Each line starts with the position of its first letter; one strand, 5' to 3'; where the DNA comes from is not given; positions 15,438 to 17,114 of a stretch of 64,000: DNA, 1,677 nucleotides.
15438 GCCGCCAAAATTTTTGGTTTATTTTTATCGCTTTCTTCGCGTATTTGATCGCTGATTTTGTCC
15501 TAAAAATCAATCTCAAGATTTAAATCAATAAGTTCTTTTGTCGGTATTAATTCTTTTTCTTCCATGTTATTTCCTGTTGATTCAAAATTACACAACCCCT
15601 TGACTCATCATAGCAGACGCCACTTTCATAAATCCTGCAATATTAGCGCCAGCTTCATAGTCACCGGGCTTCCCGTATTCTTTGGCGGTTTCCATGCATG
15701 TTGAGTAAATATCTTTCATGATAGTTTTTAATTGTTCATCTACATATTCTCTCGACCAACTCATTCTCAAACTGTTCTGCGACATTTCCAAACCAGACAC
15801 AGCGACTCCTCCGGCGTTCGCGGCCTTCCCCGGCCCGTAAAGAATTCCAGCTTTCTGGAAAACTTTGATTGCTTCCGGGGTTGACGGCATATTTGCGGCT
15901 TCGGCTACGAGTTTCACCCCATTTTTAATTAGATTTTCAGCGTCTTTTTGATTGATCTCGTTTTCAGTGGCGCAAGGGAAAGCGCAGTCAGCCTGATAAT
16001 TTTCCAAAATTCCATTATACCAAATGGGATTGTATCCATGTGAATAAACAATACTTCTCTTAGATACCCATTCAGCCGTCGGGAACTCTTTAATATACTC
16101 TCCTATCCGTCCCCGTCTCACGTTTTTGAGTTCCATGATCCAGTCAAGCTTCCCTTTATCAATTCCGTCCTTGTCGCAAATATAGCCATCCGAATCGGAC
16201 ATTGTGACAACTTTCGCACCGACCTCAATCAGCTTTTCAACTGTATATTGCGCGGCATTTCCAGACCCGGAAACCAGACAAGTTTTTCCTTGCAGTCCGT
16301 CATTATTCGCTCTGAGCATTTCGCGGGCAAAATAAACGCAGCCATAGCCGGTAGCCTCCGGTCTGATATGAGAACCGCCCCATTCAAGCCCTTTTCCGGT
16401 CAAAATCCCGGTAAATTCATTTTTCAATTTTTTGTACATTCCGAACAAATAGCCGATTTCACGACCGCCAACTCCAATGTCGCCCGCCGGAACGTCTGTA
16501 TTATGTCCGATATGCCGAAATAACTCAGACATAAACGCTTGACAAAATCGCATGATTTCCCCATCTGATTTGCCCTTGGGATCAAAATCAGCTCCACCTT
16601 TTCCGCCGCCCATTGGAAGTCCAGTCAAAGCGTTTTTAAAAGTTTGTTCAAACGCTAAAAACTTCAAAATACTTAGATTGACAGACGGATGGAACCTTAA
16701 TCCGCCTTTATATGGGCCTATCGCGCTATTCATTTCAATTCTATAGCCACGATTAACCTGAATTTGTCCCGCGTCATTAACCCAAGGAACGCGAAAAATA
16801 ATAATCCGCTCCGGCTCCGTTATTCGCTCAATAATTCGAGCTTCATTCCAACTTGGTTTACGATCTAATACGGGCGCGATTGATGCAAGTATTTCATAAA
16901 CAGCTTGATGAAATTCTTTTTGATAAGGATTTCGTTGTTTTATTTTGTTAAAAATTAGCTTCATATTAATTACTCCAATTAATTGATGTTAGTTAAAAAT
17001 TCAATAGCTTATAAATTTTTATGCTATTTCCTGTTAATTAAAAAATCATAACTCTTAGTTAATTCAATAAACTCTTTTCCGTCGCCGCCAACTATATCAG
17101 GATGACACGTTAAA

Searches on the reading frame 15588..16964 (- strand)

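Call 8: search_protein_families(library=pfam, proteins=[window:15588-16964:-], max_evalue=0.01)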
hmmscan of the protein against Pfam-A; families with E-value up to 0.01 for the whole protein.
window:15588-16964:- (458 aa): 3 families
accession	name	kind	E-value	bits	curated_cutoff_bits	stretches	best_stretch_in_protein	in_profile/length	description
PF00208.27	ELFV_dehydrog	-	2e-89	299.9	23.4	1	196-456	1-241/241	Glutamate/Leucine/Phenylalanine/Valine dehydrogenase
PF02812.23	ELFV_dehydrog_N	-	3.5e-53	179.2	25.3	1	51-179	1-129/129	Glu/Leu/Phe/Val dehydrogenase, dimerisation domain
PF13241.12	NAD_binding_7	-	0.00019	22.4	22.1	1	224-276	5-51/104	Putative NAD(P)-binding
